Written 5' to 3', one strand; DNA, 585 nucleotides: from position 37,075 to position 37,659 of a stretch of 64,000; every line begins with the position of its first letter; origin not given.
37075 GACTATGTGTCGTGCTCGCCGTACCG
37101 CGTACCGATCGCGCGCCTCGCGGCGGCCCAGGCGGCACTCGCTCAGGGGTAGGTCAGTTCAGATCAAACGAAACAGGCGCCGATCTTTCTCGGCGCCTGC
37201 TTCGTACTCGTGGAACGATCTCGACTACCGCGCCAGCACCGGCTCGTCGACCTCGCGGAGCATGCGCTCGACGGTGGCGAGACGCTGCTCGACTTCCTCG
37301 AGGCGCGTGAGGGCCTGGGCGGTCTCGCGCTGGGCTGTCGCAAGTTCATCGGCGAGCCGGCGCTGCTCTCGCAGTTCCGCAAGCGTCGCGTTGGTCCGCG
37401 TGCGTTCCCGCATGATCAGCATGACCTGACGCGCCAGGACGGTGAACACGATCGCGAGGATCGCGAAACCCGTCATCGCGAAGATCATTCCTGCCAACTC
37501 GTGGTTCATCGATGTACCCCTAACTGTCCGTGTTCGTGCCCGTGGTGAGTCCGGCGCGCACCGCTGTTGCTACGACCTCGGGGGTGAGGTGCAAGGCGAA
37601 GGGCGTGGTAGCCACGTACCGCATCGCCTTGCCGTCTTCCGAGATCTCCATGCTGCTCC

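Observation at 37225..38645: Three-gene module of unknown function downstream of glmS: Zn-ribbon/TM/coiled-coil protein, ArsR regulator, small TM coiled-coil protein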

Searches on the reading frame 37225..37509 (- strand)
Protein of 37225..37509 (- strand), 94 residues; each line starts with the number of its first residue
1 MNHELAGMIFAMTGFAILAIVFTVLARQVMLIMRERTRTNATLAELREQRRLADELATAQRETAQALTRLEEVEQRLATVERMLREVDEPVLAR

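Call 3: search_protein_families(library=pfam, proteins=[window:37225-37509:-], max_evalue=1)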
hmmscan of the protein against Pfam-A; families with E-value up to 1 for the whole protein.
window:37225-37509:- (94 aa): 8 families
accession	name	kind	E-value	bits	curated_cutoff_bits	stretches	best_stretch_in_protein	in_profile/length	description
PF06103.16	DUF948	-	0.00041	20.9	37.2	1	6-88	2-78/89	Bacterial protein of unknown function (DUF948)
PF14584.11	DUF4446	-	0.0048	17.4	27.4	1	12-86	3-77/150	Protein of unknown function (DUF4446)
PF02097.20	Filo_VP35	-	0.0075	15.9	27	1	39-92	64-120/342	Filoviridae VP35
PF17675.6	APG6_N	-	0.045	14.6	45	1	46-89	45-88/132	Apg6 coiled-coil region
PF24729.2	Acb2_Tad1_hairpin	-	0.048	14.3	27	1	48-73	22-48/58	Acb2/Tad1, hairpin domain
PF24989.1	DUF7776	-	0.074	14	27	1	45-89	8-46/70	Domain of unknown function (DUF7776)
PF14943.11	MRP-S26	-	0.28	11.5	27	1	34-89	78-133/168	Mitochondrial ribosome subunit S26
PF06667.17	PspB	-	0.3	11.6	25.6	0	15-85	5-65/73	Phage shock protein B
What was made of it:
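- On PspB (PF06667 / TIGR02976): Pfam PspB: E 0.3, 11.6 bits against a cut-off of 25.6 (call 3).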

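Call 4: search_protein_families(library=ncbifam, proteins=[window:37225-37509:-], max_evalue=1)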
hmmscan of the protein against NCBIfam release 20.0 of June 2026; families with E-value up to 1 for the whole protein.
window:37225-37509:- (94 aa): 4 families
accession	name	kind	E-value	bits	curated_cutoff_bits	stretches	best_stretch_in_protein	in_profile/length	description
TIGR02978.1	phageshock_pspC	equivalog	0.0023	17.8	104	1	11-84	35-107/121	envelope stress response membrane protein PspC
NF009468.0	PRK12826.1-4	equivalog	0.027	14.2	318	1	18-81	23-86/256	SDR family oxidoreductase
NF005761.0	PRK07588.1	equivalog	0.07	12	454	1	4-75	192-262/392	FAD-binding domain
NF007973.0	PRK10697.1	equivalog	0.75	9.7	136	0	21-77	51-105/119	envelope stress response membrane protein PspC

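Call 12: find_homologous_proteins(query=window:37225-37509:-)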
Query window:37225-37509:- (94 aa): 2 proteins with E <= 0.001 among 17 candidates.
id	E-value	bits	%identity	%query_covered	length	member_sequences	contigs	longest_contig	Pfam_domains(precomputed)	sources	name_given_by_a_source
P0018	3.7e-47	175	100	100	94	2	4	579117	-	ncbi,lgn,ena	-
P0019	1.8e-29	119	69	100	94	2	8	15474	-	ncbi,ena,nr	ncbi:MAG: hypothetical protein DWI58_13620 [Chloroflexi bacterium]|nr:MAG: hypothetical protein DWI5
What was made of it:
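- Tried and rejected: It found only 2 clusters (call 12).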

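Call 13: find_encoding_contigs(protein=P0019, flank=6000, max_places=8)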
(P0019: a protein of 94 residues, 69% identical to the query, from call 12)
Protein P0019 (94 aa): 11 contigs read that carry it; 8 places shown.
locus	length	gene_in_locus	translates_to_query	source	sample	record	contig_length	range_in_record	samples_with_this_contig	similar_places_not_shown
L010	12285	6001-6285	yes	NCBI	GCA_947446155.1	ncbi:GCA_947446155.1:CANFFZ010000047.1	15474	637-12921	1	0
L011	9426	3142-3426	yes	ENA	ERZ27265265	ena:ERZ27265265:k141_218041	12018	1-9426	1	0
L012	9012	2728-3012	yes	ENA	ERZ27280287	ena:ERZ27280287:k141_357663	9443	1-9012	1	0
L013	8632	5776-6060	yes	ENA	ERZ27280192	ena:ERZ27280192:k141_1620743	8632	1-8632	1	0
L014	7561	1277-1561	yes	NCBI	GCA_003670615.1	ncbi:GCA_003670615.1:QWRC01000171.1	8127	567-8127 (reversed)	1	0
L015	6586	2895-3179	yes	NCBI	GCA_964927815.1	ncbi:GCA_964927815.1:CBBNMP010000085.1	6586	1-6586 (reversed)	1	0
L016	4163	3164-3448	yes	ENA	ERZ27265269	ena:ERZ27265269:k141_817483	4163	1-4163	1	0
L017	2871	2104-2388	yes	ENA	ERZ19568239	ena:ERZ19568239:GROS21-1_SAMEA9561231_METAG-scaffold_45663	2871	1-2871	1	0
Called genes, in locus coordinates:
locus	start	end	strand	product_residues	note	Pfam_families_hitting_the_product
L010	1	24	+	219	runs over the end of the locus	?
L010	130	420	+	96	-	-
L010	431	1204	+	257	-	PF01479:S4, PF00849:PseudoU_synth_2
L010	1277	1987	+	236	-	PF02224:Cytidylate_kin, PF13189:Cytidylate_kin2 (weak)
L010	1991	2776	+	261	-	PF01553:Acyltransferase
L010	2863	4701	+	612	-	PF13522:GATase_6, PF13537:GATase_7, PF01380:SIS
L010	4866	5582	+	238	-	-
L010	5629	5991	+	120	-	PF01022:HTH_5, PF12840:HTH_20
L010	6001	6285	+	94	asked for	-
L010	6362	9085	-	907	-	PF01326:PPDK_N, PF00391:PEP-utilizers, PF02896:PEP-utilizers_C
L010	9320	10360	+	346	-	PF01966:HD, PF13286:HD_assoc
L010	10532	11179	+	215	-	PF07705:CARDB (weak)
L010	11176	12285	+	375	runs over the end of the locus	-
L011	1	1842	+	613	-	?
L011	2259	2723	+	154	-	-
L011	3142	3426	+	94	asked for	-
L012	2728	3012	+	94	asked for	-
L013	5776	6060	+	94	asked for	-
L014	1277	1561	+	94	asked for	-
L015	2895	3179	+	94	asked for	-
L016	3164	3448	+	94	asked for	-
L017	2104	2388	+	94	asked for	-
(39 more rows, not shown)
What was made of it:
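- The three-gene arrangement is conserved in one sister species (call 13).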

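Call 20: search_protein_representatives(protein=window:37225-37509:-)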
Query: 94 residues. Proteins with E-value up to 0.001 (for the whole library): 13; up to 1e-10: 2; up to 1e-30: 0. The best 13 are listed.
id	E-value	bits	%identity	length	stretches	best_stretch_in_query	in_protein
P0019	5.8e-30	118.7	69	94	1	1-94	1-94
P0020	8.9e-11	57.9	42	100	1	5-94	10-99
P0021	2.0e-10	56.8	42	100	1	2-94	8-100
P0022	5.2e-10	55.4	42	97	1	2-94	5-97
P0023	5.1e-08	49.1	37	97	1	6-94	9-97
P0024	3.1e-07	46.6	39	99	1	18-93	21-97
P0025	4.0e-07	46.3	43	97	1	7-94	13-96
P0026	4.4e-07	46.2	39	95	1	5-87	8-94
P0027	1.7e-06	44.3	42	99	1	6-94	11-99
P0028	2.2e-06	43.9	34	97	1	3-94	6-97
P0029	4.3e-06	43.0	43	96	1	4-88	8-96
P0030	1.1e-04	38.5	44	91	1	6-88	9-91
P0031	1.5e-04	38.1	44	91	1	11-90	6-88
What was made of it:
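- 37225..37509 (-): 94-aa bitopic membrane protein of an unannotated family. It has a short outside N-terminus, a TM helix at 8-26, and a cytoplasmic amphipathic helix carrying the EYRxLAE-type motif (here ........) and the C-terminal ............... motif. An AGGGG Shine-Dalgarno-like sequence overlaps the ArsR stop codon. 13 representative clusters found in 1.84 billion proteins (call 20).
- Tried and rejected: The exhaustive search found 13 (call 20).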

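Call 23: find_encoding_contigs(protein=P0020, flank=5000, max_places=4)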
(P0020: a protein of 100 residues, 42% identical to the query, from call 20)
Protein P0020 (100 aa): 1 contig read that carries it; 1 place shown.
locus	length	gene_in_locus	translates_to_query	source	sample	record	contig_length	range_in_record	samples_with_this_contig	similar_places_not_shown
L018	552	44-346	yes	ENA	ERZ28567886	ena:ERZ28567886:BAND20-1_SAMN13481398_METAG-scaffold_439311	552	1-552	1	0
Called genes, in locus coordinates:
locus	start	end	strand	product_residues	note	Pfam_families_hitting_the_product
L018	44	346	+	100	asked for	-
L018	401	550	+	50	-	?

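Call 27: find_related_loci(query=A4, collection=genome_contigs, flank=5000)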
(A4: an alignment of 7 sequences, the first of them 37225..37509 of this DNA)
Query A4 (94 aa) in genome_contigs; peptide patterns used: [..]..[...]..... (x = any residue, [..] = any of these).
270 stretches matched a pattern; 3 encode a relative of the query (tblastn E <= 1e-3); 3 distinct loci.
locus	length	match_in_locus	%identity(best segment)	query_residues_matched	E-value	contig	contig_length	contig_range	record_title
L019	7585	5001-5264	40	5-92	4e-14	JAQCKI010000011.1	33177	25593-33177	MAG: Chloroflexota bacterium isolate casp40-mb.64 NODE_3100_length_33177_cov_0.082774, whole genome shotgun sequence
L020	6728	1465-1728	40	7-94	3e-12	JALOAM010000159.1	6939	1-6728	MAG: Dehalococcoidia bacterium isolate SO_2017_LW2 bin 160 scaffold_23283_c1_LW138R_2017, whole genome shotgun sequence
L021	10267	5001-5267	37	5-88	1e-6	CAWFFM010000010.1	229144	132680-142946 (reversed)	MAG: uncultured Actinomycetota bacterium isolate MFD00822.bin.1.227 genome assembly, contig: contig_97933, whole genome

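Call 33: find_related_loci(query=A4, collection=metagenome_contigs, flank=4000)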
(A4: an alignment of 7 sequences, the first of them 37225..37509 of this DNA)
Query A4 (94 aa) in metagenome_contigs; peptide patterns used: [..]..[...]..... (x = any residue, [..] = any of these).
250 stretches matched a pattern; 2 encode a relative of the query (tblastn E <= 1e-3); 2 distinct loci.
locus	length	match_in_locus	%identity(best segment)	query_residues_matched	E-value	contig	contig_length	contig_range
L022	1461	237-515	42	2-94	3e-18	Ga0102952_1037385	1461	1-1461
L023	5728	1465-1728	40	7-94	1e-12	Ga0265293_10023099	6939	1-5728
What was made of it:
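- Tried and rejected: A 7-sequence alignment returned only 3 genome loci and 2 metagenome loci (calls 27, 33).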

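Call 42: search_protein_families(library=pfam, alignment_id=A5, max_evalue=0.1)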
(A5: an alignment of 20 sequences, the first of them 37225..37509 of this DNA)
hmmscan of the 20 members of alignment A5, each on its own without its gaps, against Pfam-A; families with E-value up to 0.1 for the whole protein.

A. member 1, window:37225-37509:- (94 aa): 6 families
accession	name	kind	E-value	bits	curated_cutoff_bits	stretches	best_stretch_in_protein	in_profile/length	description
PF06103.16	DUF948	-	0.00041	20.9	37.2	1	6-88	2-78/89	Bacterial protein of unknown function (DUF948)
PF14584.11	DUF4446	-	0.0048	17.4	27.4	1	12-86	3-77/150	Protein of unknown function (DUF4446)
PF02097.20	Filo_VP35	-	0.0075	15.9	27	1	39-92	64-120/342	Filoviridae VP35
PF17675.6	APG6_N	-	0.045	14.6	45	1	46-89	45-88/132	Apg6 coiled-coil region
PF24729.2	Acb2_Tad1_hairpin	-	0.048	14.3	27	1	48-73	22-48/58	Acb2/Tad1, hairpin domain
PF24989.1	DUF7776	-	0.074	14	27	0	45-89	8-46/70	Domain of unknown function (DUF7776)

B. families by the number of members that match (of 20 scanned): 54 families (the first 25 are shown)
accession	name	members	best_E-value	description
PF06103.16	DUF948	3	0.00041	Bacterial protein of unknown function (DUF948)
PF14584.11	DUF4446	3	0.0048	Protein of unknown function (DUF4446)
PF13858.11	DUF4199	3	0.0091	Protein of unknown function (DUF4199)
PF13678.12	Peptidase_M85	2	0.014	NFkB-p65-degrading zinc protease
PF00558.24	Vpu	2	0.014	Vpu protein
PF17675.6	APG6_N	2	0.045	Apg6 coiled-coil region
PF16118.10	DUF4834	1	0.002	Domain of unknown function (DUF4834)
PF11773.13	ComGE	1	0.0049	Competence system putative prepilin ComGE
PF04791.21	LMBR1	1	0.0051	LMBR1-like membrane protein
PF13012.11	MitMem_reg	1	0.0052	Maintenance of mitochondrial structure and function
PF04228.19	Zn_peptidase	1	0.0065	Putative neutral zinc metallopeptidase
PF02097.20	Filo_VP35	1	0.0075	Filoviridae VP35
PF25443.1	ANG-1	1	0.0083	ANG-1-like domain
PF04420.19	CHD5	1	0.0085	CHD5-like protein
PF07219.19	HemY_N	1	0.0086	HemY protein N-terminus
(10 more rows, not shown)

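Call 43: search_solved_structures(query=A5, max_evalue=1)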
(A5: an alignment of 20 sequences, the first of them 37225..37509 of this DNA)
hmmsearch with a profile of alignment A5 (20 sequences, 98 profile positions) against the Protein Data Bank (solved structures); distinct sequences matched with E-value up to 1: 8.
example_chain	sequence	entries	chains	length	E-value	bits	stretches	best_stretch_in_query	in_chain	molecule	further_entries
5toh_A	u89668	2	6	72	0.011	19.3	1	54-96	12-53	Polymerase cofactor VP35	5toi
7pgf_C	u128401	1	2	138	0.29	14.7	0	8-35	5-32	Ion transporter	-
9vkp_b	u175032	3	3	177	0.3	14.7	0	10-73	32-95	ATP synthase subunit b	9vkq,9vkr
9ip2_B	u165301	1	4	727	0.3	14.7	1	54-96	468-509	Maltose/maltodextrin-binding periplasmic protein,Polymerase cofactor VP35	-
9ip4_B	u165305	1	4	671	0.36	14.4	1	54-96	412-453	Maltose/maltodextrin-binding periplasmic protein,Polymerase cofactor VP35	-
3t34_A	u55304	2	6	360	0.37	14.4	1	30-76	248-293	Dynamin-related protein 1A, LINKER, Dynamin-related protein 1A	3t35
3pjs_K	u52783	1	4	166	0.55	13.8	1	20-88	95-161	Voltage-gated potassium channel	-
7wli_A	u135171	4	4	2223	0.84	13.2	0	5-64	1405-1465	Voltage-dependent T-type calcium channel subunit alpha-1I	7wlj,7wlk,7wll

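Call 72: search_protein_families(library=padloc, proteins=[window:37225-37509:-], max_evalue=0.01)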
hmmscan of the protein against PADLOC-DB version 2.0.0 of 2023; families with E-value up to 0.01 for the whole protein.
window:37225-37509:- (94 aa): 0 families
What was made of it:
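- On Type II toxin-antitoxin module: No known toxin or defence family matches (calls 3, 4, 72).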

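Call 78: search_protein_families(library=ncbifam, alignment_id=A7, max_evalue=0.1)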
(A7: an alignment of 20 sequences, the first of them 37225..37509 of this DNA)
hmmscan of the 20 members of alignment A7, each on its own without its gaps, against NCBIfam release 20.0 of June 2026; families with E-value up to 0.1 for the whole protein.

A. member 1, window:37225-37509:- (94 aa): 3 families
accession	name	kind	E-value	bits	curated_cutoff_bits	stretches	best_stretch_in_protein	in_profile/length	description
TIGR02978.1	phageshock_pspC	equivalog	0.0023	17.8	104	1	11-84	35-107/121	envelope stress response membrane protein PspC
NF009468.0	PRK12826.1-4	equivalog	0.027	14.2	318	1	18-81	23-86/256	SDR family oxidoreductase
NF005761.0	PRK07588.1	equivalog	0.07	12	454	1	4-75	192-262/392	FAD-binding domain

B. families by the number of members that match (of 20 scanned): 52 families (the first 25 are shown)
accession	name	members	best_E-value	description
TIGR02978.1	phageshock_pspC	13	9.8e-06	envelope stress response membrane protein PspC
NF007973.0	PRK10697.1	4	0.0029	envelope stress response membrane protein PspC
TIGR02976.1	phageshock_pspB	3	4.9e-05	envelope stress response membrane protein PspB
NF040576.1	T2SS_GspM_XpsM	3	0.0014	type II secretion system protein GspM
TIGR02204.1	MsbA_rel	2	0.0016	ABC transporter, permease/ATP-binding protein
TIGR01195.1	oadG_fam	2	0.0017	sodium pump decarboxylases, gamma subunit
NF049868.1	FhaB_Rv0019c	2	0.0039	FHA domain-containing protein FhaB/FipA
NF033928.1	alph_xenorhab_A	2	0.0049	alpha-xenorhabdolysin family binary toxin subunit A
NF007255.0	PRK09702.1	2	0.033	PTS sugar transporter subunit IIB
TIGR02168.1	SMC_prok_B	1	0.0011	chromosome segregation protein SMC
NF047839.1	PspM_Rv2743c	1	0.0015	phage shock envelope stress response protein PspM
NF010416.0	PRK13842.1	1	0.0021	conjugal transfer protein TrbJ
NF006993.0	PRK09458.1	1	0.0025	envelope stress response membrane protein PspB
NF058541.1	SusR_regulator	1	0.0045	SusR family glycan utilization regulator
NF033885.1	conj_TraP_IncI1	1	0.0091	conjugal transfer protein TraP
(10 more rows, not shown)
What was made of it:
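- Closest known: PspB and PspC of the phage-shock system. Same: PspC hits occur in 13 of 20 members and PspB hits in 3 of 20 (call 78).
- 13 of 20 family members hit the NCBIfam PspC model and 3 of 20 hit the PspB model; the window protein scores 17.8 bits against PspC's cut-off of 104 (call 78).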
